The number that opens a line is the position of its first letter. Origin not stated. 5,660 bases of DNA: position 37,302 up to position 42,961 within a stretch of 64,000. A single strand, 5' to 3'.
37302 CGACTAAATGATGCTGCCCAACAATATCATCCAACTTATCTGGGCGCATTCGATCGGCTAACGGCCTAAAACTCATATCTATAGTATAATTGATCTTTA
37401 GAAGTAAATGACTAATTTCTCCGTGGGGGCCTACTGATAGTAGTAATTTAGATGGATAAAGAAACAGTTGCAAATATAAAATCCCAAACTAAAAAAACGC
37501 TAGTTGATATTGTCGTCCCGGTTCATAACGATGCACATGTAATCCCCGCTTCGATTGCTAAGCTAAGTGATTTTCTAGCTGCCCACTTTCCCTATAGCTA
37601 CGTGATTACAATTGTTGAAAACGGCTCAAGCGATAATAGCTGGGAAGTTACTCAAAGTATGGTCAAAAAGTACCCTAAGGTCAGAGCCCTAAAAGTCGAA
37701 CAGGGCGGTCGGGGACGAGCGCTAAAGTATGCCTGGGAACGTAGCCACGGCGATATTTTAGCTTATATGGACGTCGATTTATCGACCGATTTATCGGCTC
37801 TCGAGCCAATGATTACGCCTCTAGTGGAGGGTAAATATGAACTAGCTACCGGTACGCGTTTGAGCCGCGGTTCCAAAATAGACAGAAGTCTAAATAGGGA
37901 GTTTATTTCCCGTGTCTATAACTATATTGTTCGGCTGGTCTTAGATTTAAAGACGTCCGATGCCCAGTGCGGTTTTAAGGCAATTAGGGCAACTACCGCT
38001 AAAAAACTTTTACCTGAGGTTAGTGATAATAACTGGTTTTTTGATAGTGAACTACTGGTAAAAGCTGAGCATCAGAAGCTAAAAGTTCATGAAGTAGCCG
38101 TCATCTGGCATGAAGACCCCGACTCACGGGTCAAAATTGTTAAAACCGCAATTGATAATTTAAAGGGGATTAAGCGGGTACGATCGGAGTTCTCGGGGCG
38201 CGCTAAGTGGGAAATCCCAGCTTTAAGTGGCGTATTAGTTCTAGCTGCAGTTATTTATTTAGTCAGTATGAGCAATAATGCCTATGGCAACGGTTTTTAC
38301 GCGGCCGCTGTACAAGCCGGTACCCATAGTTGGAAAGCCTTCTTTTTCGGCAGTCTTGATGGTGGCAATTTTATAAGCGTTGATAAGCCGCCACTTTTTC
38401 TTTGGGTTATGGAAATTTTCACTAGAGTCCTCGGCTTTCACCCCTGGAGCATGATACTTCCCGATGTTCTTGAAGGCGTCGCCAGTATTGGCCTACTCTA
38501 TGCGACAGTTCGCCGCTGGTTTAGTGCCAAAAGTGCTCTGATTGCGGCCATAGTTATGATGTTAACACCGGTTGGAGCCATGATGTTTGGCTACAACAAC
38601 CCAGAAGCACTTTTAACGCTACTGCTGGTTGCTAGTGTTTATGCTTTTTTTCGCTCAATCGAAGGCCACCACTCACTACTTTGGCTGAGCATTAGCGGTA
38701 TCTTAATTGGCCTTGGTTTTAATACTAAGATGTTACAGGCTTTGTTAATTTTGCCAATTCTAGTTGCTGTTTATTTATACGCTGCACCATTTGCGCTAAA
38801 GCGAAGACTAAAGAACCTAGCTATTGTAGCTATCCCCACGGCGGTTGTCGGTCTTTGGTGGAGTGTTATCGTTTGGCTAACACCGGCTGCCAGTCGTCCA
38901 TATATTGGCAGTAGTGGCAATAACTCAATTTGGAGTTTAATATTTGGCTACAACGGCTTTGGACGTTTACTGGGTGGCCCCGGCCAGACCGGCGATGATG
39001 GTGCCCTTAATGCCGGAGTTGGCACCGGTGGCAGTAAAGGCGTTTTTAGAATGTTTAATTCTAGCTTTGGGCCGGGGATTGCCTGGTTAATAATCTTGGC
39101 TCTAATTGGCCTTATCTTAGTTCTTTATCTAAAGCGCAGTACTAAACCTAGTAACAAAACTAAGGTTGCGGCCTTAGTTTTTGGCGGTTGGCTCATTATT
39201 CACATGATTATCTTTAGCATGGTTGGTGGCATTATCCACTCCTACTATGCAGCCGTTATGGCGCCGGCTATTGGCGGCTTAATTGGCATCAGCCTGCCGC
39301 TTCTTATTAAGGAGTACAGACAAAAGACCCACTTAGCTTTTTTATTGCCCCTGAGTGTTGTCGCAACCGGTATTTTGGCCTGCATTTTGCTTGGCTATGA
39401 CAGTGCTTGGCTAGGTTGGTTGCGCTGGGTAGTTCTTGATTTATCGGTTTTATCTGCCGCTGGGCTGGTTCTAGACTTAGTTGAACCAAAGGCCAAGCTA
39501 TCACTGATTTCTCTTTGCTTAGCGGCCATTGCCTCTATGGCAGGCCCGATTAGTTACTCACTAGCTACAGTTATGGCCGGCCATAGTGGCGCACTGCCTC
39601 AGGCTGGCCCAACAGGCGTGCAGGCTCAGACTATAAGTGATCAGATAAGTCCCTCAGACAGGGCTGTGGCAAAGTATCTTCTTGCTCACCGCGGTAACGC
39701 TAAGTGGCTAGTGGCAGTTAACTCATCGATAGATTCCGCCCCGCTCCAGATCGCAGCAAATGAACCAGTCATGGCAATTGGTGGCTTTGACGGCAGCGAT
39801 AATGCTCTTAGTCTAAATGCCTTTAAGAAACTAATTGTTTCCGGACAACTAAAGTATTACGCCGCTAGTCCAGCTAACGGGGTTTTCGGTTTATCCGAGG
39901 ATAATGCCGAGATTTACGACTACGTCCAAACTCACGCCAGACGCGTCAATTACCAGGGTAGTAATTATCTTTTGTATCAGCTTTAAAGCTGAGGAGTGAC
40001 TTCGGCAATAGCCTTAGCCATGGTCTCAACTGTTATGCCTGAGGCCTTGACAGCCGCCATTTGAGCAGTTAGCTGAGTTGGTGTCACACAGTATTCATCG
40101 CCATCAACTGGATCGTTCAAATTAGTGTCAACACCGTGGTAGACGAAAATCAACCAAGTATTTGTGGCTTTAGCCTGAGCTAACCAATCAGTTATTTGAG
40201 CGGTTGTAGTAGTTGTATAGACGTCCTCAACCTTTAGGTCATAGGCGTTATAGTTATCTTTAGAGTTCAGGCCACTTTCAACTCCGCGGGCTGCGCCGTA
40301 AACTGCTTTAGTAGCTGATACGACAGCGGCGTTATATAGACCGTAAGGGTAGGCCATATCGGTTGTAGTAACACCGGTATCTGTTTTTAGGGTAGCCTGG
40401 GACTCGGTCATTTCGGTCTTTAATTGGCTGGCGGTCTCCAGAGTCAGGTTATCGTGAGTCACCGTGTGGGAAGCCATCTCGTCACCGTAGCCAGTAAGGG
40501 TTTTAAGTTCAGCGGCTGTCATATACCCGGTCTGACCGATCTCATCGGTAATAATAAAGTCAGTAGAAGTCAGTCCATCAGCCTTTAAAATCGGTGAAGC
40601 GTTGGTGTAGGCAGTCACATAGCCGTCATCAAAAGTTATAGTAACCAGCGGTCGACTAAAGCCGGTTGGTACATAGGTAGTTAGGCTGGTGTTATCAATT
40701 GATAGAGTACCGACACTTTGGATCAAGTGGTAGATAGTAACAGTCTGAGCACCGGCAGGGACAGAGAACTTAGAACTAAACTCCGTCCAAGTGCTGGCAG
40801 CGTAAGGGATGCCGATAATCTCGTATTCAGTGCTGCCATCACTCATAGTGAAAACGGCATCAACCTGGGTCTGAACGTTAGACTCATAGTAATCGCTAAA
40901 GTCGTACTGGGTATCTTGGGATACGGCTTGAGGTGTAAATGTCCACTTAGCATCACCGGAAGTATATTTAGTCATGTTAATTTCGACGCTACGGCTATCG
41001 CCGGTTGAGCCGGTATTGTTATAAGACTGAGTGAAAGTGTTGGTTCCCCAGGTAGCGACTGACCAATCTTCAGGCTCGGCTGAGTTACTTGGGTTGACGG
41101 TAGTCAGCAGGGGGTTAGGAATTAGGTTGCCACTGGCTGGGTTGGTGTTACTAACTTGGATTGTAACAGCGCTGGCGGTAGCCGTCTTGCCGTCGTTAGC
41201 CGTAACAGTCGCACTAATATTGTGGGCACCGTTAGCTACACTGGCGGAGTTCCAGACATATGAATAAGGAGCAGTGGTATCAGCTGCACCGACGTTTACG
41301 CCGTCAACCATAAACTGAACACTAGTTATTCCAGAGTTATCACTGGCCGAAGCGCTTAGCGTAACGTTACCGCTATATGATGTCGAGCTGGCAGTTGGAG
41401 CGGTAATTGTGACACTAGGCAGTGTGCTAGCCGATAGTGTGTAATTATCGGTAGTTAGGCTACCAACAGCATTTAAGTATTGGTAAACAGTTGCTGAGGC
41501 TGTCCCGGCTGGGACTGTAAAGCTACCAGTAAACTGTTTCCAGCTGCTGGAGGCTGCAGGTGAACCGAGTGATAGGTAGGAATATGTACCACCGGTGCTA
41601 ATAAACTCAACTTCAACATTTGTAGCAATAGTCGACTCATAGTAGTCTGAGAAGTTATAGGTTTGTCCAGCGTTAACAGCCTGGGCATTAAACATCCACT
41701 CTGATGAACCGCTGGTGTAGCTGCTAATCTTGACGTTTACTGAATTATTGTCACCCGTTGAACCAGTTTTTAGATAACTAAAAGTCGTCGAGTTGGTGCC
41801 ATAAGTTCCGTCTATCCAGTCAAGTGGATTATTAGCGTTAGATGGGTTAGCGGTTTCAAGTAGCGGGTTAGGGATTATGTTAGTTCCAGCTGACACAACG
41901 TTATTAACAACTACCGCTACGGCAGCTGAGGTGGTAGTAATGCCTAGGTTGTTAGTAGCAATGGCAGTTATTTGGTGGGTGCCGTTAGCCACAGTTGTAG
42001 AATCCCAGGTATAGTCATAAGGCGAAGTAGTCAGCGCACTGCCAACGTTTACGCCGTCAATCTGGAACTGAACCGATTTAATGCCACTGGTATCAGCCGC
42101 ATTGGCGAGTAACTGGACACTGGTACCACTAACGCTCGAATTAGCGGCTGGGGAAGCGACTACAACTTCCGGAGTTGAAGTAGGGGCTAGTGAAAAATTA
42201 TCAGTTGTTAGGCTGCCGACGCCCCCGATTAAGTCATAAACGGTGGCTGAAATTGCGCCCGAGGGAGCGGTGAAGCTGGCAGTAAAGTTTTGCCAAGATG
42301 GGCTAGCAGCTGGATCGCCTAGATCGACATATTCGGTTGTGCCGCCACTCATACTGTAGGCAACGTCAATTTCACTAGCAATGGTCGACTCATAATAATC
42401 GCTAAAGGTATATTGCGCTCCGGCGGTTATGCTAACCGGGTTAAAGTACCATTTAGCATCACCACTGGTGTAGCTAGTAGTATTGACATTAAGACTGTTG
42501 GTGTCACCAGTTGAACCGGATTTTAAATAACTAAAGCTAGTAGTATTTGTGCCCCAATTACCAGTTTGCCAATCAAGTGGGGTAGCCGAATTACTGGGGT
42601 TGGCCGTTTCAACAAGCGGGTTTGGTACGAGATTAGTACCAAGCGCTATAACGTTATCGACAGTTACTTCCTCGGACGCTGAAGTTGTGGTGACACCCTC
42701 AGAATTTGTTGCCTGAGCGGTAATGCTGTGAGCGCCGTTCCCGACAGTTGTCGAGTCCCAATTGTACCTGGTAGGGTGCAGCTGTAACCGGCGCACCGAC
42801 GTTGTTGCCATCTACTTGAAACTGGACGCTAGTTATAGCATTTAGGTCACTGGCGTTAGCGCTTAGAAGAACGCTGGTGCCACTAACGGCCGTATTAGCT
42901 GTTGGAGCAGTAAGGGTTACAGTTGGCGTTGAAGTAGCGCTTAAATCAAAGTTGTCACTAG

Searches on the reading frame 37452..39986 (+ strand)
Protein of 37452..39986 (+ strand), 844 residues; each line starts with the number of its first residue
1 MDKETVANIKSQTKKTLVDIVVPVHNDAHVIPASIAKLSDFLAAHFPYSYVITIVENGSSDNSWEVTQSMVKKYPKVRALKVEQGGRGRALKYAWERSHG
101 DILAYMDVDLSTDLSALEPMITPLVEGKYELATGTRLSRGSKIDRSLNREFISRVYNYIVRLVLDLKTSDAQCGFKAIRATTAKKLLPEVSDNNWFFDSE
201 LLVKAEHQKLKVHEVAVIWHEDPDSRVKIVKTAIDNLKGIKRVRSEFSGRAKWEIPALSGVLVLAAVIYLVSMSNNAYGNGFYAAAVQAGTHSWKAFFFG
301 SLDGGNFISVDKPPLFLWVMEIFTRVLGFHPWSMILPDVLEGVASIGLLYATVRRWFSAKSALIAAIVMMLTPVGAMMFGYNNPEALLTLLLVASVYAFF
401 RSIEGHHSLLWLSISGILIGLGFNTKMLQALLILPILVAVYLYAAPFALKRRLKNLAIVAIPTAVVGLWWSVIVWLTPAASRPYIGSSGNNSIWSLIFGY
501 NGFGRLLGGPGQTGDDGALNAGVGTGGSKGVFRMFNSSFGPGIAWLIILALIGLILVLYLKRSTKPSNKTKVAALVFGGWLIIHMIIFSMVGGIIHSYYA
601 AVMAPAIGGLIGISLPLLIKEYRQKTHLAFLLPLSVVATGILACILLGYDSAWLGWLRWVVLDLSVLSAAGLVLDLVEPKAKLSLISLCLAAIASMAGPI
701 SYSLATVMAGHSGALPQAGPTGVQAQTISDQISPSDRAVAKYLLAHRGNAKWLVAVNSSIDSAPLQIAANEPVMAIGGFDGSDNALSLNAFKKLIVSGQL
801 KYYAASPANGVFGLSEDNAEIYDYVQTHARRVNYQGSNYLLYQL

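Call 49: search_protein_families(library=pfam, proteins=[window:37452-39986:+], max_evalue=0.001)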
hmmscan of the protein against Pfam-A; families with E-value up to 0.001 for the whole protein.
window:37452-39986:+ (844 aa): 3 families
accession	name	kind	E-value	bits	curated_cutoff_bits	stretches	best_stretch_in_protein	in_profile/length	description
PF13231.12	PMT_2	-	3.9e-28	99.1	26.1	1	311-470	1-160/160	Dolichyl-phosphate-mannose-protein mannosyltransferase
PF24878.1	YkcB_C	-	5.3e-23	81.2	27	1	740-828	2-85/85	Putative mannosyltransferase YkcB-like, C-terminal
PF00535.33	Glycos_transf_2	-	1.2e-20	74.6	23.3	1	20-185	2-166/168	Glycosyl transferase family 2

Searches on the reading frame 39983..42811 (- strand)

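Call 49: search_protein_families(library=pfam, proteins=[window:39983-42811:-], max_evalue=0.001)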
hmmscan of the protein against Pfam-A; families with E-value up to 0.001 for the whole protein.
window:39983-42811:- (942 aa): 2 families
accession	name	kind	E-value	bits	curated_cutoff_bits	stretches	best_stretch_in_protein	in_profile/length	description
PF17957.7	Big_7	-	4.3e-33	114.2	24.1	2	465-534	1-70/70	Bacterial Ig domain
PF01522.26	Polysacc_deac_1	-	5.6e-21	75.2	23.1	1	720-835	6-117/124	Polysaccharide deacetylase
